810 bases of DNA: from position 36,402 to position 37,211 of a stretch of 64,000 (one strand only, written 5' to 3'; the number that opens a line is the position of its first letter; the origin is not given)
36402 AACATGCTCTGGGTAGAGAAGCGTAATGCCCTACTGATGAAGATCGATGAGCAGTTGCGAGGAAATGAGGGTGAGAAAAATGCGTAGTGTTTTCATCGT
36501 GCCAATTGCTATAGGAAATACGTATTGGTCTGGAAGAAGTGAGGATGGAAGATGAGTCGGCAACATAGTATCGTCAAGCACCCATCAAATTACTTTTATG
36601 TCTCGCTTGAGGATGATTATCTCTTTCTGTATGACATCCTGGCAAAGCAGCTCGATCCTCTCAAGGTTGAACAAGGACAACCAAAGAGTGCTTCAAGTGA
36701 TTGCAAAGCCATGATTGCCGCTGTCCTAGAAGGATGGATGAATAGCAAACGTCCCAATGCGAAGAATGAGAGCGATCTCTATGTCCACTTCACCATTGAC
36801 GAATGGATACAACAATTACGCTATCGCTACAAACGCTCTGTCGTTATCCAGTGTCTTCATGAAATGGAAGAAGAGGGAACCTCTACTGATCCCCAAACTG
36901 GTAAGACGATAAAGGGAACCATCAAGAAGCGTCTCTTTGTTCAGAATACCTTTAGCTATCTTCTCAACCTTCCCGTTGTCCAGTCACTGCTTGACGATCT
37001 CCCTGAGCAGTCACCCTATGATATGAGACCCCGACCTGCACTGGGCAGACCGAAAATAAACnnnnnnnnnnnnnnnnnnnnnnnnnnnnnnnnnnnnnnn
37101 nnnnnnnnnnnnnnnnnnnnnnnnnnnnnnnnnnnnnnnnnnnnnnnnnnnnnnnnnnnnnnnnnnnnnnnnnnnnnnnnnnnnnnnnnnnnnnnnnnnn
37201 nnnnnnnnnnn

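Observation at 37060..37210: Iteron array embedded inside the replication-initiator gene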

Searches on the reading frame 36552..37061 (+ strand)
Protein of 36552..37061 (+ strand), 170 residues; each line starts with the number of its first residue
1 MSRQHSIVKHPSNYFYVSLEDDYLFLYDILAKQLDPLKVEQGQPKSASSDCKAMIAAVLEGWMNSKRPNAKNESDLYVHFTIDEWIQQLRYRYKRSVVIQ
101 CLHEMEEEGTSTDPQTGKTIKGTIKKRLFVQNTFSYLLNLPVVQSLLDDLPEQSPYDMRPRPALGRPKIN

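Call 44: search_protein_representatives(alignment_id=A3)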
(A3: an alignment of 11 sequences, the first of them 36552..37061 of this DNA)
Query: 11 sequences, 170 profile positions. Proteins with E-value up to 0.001 (for the whole library): 160; up to 1e-10: 112; up to 1e-30: 18. The best 150 are listed.
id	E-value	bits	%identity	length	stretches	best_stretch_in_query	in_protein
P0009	9.1e-90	315.3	-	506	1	2-170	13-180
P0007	1.7e-89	314.4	-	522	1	1-170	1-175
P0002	1.3e-88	311.5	-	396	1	1-170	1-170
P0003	1.4e-88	311.5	-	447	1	1-170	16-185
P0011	1.7e-88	311.2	-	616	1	2-170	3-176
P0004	2.7e-88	310.5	-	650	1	1-170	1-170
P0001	5.2e-88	309.6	-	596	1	1-170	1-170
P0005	2.5e-87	307.3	-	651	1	1-170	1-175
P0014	2.7e-86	304.0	-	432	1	4-169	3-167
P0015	2.3e-84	297.7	-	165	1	1-166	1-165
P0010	4.3e-84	296.8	-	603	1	4-170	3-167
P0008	2.5e-82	291.1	-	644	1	1-170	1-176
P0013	4.3e-82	290.3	-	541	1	4-170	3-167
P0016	2.2e-78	278.3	-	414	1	4-170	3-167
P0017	1.1e-76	272.7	-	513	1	3-169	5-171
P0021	4.7e-26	107.9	-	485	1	1-153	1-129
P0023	3.3e-25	105.2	-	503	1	5-163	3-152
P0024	1.0e-24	103.6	-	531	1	6-161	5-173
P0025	2.1e-24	102.6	-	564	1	1-153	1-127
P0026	3.6e-23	98.6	-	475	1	4-152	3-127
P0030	1.4e-21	93.4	-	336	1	4-169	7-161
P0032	6.2e-21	91.3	-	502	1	4-161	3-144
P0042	8.4e-19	84.3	-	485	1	4-167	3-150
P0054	4.1e-18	82.1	-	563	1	4-168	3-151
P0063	1.4e-17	80.3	-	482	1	1-161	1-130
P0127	1.3e-08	51.2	-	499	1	1-158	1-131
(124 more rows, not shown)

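Call 49: predict_structure(alignment_id=A3)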
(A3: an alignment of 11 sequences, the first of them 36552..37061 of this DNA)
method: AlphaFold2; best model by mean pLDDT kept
length: 170 residues; sequences in the alignment: 11
mean_pLDDT: 75.8   pTM: 0.72
mean pLDDT of the five models: 75.8, 72.0, 65.8, 53.3, 51.9
residues with pLDDT >= 90: 0; 70-90: 130; 50-70: 16; < 50: 24
segments of 3 or more residues with pLDDT < 50: 1-5, 7-15, 160-163, 165-170
pLDDT, mean of each block of 10 residues (from residue 1): 47 54 87 87 81 87 83 86 83 80 75 83 81 82 84 63 45
secondary structure, 60 per line:
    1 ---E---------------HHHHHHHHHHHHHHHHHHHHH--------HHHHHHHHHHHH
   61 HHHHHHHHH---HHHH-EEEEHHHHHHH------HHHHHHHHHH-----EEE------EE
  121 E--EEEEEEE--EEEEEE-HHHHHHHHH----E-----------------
elements in order: H20-40 H49-69 H73-76 E78-81 H82-88 H95-104 E110-112 E119-121 E124-130 E133-138 H140-148

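Call 51: search_protein_families(library=phrogs, proteins=[P0021, P0023, P0024, P0025, P0026, P0030, P0032, P0042, P0054, P0063], max_evalue=0.001)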
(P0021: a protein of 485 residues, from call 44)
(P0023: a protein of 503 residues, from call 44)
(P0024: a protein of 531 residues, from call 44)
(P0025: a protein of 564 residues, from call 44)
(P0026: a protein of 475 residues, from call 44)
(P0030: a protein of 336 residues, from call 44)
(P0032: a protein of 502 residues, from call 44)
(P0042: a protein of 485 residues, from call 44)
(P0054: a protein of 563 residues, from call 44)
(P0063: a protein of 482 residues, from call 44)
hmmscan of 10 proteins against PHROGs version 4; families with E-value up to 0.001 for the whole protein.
P0021 (485 aa): 1 family
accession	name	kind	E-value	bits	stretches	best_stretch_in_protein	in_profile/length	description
phrog_6493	-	DNA, RNA and nucleotide metabolism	8.1e-06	26.3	1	33-133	22-115/261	DnaD-like helicase loader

P0023 (503 aa): 0 families

P0024 (531 aa): 0 families

P0025 (564 aa): 2 families
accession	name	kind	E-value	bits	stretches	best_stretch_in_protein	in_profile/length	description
phrog_6493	-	DNA, RNA and nucleotide metabolism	4.8e-10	40.2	1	32-151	23-135/261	DnaD-like helicase loader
phrog_428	-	DNA, RNA and nucleotide metabolism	1.6e-06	28.6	1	10-187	84-223/455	replication initiation protein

P0026 (475 aa): 1 family
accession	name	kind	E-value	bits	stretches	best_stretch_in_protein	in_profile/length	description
phrog_6493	-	DNA, RNA and nucleotide metabolism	0.00022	21.7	1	36-120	26-107/261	DnaD-like helicase loader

P0030 (336 aa): 1 family
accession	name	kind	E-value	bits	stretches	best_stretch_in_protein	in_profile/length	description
phrog_428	-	DNA, RNA and nucleotide metabolism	0.00054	20.2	1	60-226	110-229/455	replication initiation protein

P0032 (502 aa): 2 families
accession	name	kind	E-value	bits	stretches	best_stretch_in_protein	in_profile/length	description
phrog_270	-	DNA, RNA and nucleotide metabolism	3.1e-05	24.5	1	60-216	59-178/383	replication initiation protein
phrog_428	-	DNA, RNA and nucleotide metabolism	9.3e-05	22.7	1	50-207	110-205/455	replication initiation protein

P0042 (485 aa): 1 family
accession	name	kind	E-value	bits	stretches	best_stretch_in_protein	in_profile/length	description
phrog_428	-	DNA, RNA and nucleotide metabolism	5.2e-05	23.6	1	49-207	108-224/455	replication initiation protein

P0054 (563 aa): 1 family
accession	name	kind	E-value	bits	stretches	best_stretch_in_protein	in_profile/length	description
phrog_6493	-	DNA, RNA and nucleotide metabolism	7.4e-05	23.2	1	47-184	25-163/261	DnaD-like helicase loader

P0063 (482 aa): 0 families

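Call 52: fold_search(model_id=the predicted structure, library=viral)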
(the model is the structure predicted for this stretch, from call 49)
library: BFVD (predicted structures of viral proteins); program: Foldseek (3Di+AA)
matches with E <= 10: 356; with E <= 0.001: 0
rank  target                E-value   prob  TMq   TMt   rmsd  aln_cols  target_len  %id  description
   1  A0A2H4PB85            1.2e-02  0.99  0.43  0.19   9.4       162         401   17  (no name in the UniProt tables at hand)
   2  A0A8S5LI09            2.1e-02  0.93  0.34  0.20  13.8       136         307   11  Helix-turn-helix domain protein [Siphoviridae sp. ctR0j7]
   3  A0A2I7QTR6            3.1e-02  0.90  0.33  0.26  11.4       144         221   12  (no name in the UniProt tables at hand)
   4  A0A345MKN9            3.3e-02  0.97  0.42  0.43  11.6       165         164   14  (no name in the UniProt tables at hand)
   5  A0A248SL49            3.5e-02  0.99  0.41  0.23  10.2       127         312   13  Transcriptional regulator [Klebsiella phage SopranoGao]
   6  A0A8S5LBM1            4.5e-02  0.93  0.35  0.20  13.3       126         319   11  Uncharacterized protein [Siphoviridae sp. ctt5z12]
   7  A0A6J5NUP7            4.7e-02  0.93  0.36  0.26  11.5       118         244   11  Uncharacterized protein [uncultured Caudovirales phage]
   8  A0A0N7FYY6            5.4e-02  0.33  0.26  0.07  11.9       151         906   12  (no name in the UniProt tables at hand)
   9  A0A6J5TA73            9.9e-02  0.93  0.36  0.53   7.0       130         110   15  Uncharacterized protein [uncultured Caudovirales phage]
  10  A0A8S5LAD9            9.9e-02  0.66  0.27  0.37   5.8        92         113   14  Uncharacterized protein [Siphoviridae sp. ctFNZ2]
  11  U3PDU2                1.1e-01  0.94  0.38  0.25  10.0       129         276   12  Putative DNA replication protein [Lactobacillus phage phiLdb]
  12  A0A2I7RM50            1.2e-01  0.90  0.38  0.27  15.2       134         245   14  (no name in the UniProt tables at hand)
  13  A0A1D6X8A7            1.7e-01  0.57  0.33  0.42   9.2       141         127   12  Uncharacterized protein [Bacillus phage PBC4]
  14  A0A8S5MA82            1.8e-01  0.87  0.38  0.27   9.5       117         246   14  Replication initiator protein [Siphoviridae sp. ctTrb4]
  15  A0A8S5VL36            2.1e-01  0.20  0.26  0.20  12.7       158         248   14  (no name in the UniProt tables at hand)
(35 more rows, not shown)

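Call 57: find_encoding_contigs(protein=P0025, flank=4000, max_places=1)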
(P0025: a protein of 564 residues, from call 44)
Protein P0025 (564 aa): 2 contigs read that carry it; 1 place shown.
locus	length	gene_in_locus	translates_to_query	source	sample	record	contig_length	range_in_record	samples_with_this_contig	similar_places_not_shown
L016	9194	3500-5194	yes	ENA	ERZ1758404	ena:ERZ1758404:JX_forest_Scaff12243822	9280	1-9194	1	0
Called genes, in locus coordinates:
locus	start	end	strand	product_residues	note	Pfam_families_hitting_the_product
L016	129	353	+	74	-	-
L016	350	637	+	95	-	-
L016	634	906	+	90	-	-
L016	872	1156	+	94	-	-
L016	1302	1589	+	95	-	-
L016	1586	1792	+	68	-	-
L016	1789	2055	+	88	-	-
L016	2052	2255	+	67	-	-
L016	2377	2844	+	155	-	-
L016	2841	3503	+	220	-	PF00145:DNA_methylase (faint)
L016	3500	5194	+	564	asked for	-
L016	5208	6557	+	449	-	PF00772:DnaB, PF03796:DnaB_C, PF06745:ATPase (weak), PF13481:AAA_25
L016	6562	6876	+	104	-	-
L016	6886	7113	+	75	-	-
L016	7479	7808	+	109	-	-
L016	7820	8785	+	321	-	-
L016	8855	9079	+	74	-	-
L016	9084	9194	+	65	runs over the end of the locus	?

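Call 77: find_encoding_contigs(protein=P0032, flank=3000, max_places=1)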
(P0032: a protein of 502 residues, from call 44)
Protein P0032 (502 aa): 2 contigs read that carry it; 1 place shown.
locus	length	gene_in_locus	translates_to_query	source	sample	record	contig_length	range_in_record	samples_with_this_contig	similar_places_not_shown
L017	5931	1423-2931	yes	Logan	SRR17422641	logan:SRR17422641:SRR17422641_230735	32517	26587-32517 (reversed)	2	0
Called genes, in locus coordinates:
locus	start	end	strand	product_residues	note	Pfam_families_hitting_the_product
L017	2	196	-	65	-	?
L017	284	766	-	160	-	-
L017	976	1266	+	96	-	-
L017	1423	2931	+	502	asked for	-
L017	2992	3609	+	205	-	-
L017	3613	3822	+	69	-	-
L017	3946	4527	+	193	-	-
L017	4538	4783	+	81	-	-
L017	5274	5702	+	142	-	-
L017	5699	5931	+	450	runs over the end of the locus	PF03237:Terminase_6N (weak)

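Call 78: find_encoding_contigs(protein=P0127, flank=3000, max_places=1)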
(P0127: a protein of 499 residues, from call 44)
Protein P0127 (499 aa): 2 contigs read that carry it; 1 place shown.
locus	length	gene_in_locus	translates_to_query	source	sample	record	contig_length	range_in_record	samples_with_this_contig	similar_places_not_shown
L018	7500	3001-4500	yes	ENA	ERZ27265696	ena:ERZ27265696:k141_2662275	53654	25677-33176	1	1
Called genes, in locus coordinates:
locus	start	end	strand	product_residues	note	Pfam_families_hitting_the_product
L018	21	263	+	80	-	PF01381:HTH_3 (weak)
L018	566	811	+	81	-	PF00467:KOW (weak)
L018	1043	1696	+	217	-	PF01170:UPF0020 (faint), PF01555:N6_N4_Mtase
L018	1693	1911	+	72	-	-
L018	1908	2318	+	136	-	-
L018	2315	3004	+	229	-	PF00145:DNA_methylase (weak)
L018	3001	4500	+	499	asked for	-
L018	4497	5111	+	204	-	-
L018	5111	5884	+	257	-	PF00308:Bac_DnaA, PF01695:IstB_IS21, PF00004:AAA (weak)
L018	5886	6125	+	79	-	-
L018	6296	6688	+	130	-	-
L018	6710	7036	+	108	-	-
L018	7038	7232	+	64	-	PF10685:KGG (faint)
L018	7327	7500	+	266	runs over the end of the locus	-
